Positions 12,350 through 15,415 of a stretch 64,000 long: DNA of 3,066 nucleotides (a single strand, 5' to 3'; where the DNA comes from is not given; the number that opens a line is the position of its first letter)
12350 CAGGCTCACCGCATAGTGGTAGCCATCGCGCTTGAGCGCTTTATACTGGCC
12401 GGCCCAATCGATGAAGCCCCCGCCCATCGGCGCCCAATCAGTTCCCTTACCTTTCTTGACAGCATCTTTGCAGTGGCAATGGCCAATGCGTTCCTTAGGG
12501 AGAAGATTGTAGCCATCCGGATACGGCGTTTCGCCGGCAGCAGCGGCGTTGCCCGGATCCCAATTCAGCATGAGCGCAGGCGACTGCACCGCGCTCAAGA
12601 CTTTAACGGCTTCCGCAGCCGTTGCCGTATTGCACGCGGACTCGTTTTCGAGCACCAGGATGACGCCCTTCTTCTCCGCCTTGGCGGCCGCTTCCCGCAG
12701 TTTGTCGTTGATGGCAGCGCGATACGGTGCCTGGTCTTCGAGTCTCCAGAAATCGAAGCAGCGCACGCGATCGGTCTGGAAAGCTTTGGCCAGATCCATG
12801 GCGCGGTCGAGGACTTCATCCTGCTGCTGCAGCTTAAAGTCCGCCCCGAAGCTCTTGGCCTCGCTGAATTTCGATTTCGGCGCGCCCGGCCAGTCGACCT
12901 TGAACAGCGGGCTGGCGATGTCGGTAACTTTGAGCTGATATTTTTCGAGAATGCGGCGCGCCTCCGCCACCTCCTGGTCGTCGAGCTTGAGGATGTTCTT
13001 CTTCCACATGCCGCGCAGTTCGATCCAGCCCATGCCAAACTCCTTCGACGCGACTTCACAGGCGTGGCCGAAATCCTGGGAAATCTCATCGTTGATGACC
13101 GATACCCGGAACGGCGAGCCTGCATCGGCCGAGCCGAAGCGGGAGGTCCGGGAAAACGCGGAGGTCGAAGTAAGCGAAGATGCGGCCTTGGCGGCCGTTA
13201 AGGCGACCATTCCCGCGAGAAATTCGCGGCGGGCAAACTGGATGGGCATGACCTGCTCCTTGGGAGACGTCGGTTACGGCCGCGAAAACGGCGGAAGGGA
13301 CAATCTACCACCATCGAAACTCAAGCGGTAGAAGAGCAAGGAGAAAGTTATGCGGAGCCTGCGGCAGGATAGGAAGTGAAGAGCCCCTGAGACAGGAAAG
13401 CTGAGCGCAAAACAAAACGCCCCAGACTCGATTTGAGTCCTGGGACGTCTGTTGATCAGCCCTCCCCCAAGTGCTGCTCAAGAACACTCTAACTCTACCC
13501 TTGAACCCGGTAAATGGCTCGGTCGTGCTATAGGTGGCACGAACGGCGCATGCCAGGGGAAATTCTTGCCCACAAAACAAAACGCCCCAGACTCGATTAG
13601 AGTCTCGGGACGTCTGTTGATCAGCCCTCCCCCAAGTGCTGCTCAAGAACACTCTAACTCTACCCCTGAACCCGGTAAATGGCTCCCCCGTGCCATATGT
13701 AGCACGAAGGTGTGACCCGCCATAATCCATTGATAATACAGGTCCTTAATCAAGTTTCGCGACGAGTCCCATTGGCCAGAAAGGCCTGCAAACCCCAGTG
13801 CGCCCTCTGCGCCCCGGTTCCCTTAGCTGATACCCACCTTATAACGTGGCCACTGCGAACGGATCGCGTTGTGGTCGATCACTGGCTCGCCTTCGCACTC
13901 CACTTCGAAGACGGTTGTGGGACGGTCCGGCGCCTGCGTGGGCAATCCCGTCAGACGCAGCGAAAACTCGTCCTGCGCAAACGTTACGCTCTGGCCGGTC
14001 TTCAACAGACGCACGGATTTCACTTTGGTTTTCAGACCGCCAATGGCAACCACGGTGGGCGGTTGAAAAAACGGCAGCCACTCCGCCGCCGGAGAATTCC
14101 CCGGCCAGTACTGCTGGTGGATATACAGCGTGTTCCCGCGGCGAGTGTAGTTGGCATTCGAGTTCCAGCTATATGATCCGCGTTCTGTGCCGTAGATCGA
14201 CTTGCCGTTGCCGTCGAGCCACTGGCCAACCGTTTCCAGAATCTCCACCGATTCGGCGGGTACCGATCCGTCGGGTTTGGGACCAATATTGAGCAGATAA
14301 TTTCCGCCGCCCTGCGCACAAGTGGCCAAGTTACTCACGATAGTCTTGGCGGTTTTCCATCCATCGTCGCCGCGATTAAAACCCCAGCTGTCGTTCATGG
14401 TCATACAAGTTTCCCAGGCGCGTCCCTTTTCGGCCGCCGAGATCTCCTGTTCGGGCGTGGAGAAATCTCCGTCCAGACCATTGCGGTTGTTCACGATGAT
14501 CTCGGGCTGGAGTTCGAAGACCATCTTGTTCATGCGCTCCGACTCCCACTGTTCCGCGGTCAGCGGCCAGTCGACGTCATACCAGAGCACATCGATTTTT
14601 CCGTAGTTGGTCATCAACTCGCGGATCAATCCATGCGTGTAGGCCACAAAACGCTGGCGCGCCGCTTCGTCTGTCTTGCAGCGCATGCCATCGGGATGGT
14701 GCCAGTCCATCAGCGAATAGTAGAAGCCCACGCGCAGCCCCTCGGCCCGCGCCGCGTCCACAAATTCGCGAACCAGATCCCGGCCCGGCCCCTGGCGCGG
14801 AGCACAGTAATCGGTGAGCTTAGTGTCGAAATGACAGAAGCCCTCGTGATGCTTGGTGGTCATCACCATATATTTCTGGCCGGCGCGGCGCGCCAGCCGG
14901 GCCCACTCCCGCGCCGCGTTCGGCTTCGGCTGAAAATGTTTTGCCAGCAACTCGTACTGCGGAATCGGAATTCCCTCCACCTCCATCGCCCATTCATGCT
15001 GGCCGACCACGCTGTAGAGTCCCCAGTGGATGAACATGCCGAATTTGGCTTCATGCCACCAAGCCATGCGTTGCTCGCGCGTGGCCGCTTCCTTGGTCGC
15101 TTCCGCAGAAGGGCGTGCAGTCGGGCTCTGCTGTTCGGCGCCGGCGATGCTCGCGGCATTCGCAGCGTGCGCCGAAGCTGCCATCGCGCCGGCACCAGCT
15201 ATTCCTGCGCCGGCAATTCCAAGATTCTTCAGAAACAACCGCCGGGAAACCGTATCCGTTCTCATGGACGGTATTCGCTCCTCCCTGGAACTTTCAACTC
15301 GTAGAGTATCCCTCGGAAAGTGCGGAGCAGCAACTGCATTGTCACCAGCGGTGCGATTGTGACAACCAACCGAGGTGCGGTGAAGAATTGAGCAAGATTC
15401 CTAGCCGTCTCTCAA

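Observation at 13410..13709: Tandem duplication of a ~135-nt structured-RNA candidate, each copy with its own terminator, inside a co-directional sugar-utilisation cluster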

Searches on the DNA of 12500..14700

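Call 4: search_rna_families(source=window, start=12500, end=14700, threshold=evalue, max_evalue=10, show_alignments=4)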
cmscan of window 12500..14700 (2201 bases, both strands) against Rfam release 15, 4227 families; matches with E-value up to 10: 0.
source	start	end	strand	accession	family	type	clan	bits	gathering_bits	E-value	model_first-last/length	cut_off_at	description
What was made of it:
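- On Any Rfam 15 family (including Acido-1 and Acido-Lenti-1, if the library holds them as I expect): cmscan of window 12500-14700 with permissive filters returned 0 matches at E<=10 (call 4).
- There is no Rfam match even at E<=10 (call 4).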

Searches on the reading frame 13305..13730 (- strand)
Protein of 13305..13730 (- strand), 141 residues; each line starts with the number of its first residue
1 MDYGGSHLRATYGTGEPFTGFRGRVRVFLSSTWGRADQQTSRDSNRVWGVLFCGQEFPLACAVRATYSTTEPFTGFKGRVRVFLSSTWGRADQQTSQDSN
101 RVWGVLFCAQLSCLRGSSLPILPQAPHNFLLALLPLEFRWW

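Call 12: search_protein_families(library=pfam, proteins=[window:13305-13730:-])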
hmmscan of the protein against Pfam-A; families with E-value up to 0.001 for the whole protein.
window:13305-13730:- (141 aa): 0 families
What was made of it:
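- Checked: The 141-aa ORF at 13305-13730 has no Pfam match (call 12).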

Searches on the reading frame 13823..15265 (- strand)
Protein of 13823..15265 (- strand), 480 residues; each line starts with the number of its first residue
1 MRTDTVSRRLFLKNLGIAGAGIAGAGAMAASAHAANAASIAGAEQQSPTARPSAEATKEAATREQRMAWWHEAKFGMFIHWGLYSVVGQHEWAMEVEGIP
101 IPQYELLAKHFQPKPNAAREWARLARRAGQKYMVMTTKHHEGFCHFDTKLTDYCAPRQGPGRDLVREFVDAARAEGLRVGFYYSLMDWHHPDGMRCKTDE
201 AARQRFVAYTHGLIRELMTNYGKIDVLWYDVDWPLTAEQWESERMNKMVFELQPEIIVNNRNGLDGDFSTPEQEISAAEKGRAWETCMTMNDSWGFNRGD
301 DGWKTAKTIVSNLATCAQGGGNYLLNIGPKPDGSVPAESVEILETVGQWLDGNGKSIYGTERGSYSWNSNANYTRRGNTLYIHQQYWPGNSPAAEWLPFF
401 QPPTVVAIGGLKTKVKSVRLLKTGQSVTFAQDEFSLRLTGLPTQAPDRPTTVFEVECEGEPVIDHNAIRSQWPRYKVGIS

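Call 12: search_protein_families(library=pfam, proteins=[window:13823-15265:-])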
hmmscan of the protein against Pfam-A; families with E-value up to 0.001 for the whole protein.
window:13823-15265:- (480 aa): 2 families
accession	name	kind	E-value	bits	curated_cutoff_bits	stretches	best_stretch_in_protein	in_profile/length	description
PF01120.23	Alpha_L_fucos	-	3.2e-88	296.9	25.2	1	44-355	4-345/345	Alpha-L-fucosidase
PF14871.12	GHL6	-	2.4e-05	25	35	1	118-190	2-70/132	Hypothetical glycosyl hydrolase 6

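Call 14: find_encoding_contigs(protein=window:13823-15265:-, flank=6000, max_places=10)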
Protein window:13823-15265:- (480 aa): no gene with exactly this product is on record in the collection.
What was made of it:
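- Tried and rejected: The source genome is not among the species representatives, and the fucosidase protein is not on record (call 14).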
